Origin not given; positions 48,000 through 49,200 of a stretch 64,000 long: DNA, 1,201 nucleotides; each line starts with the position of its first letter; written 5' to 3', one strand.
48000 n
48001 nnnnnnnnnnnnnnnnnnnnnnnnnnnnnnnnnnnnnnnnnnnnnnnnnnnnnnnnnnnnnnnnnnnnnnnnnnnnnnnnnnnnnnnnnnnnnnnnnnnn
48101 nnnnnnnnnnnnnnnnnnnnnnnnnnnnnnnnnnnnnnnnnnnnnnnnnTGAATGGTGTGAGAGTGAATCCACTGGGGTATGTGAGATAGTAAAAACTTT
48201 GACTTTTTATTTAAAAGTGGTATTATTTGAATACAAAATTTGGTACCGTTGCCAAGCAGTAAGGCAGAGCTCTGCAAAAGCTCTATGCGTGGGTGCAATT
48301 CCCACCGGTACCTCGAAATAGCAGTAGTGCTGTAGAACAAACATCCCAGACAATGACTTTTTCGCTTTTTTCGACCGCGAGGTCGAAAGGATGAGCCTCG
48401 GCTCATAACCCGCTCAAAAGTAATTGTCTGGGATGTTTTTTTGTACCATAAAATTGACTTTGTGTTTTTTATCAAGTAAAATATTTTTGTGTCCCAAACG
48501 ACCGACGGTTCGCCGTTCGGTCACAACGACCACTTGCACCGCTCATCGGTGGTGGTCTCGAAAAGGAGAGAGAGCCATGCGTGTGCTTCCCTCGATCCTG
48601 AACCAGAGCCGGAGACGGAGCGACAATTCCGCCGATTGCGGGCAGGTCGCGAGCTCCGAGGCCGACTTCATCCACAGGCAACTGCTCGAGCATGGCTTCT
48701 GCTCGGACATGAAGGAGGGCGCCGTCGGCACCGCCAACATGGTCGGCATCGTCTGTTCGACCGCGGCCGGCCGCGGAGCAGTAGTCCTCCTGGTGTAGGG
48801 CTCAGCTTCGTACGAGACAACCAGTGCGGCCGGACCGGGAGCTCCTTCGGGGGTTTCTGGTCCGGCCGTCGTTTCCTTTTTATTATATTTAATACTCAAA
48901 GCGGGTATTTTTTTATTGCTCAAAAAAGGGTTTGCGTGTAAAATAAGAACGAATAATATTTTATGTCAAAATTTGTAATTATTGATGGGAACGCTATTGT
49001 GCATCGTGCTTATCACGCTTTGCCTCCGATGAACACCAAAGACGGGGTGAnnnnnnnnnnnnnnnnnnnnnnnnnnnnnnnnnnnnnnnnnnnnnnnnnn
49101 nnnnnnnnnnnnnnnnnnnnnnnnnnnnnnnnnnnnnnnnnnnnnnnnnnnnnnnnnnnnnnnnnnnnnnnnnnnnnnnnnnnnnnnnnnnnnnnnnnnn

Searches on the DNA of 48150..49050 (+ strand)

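Call 84: search_rna_families(source=window, start=48150, end=49050, threshold=evalue, max_evalue=0.1)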
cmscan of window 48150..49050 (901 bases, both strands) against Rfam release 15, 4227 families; matches with E-value up to 0.1: 3.
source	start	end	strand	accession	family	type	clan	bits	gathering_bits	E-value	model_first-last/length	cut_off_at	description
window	48242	48313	+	RF00005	tRNA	Gene; tRNA;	CL00001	57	29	1.7e-11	1-71/71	no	tRNA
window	48337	48443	-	RF00697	mir-186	Gene; miRNA;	-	24.9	70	0.031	1-82/82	no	mir-186 microRNA precursor family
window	48242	48314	-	RF04354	Plastid-ycf2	Cis-reg;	-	21.6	65.7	0.097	1-75/75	no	Plastid-ycf2 5UTR RNA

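Call 89: search_dna_similar(query=window:48470-48900:+, collection=phages, mode=distant, max_evalue=0.001, max_rows=5)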
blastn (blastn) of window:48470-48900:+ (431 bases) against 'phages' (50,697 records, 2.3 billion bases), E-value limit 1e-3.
No match.

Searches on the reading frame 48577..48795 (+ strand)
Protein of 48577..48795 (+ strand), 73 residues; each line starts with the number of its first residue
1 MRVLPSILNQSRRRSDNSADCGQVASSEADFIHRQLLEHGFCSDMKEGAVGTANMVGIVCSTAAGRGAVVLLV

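Call 88: search_protein_families(library=pfam, proteins=[window:48577-48795:+], max_evalue=1)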
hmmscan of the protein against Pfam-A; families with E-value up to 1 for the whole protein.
seq(73 aa): 1 family
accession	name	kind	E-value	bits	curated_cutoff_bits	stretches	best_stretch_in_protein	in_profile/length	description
PF17982.7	C5HCH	-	0.095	13.3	26.3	1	20-61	6-43/50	NSD Cys-His rich domain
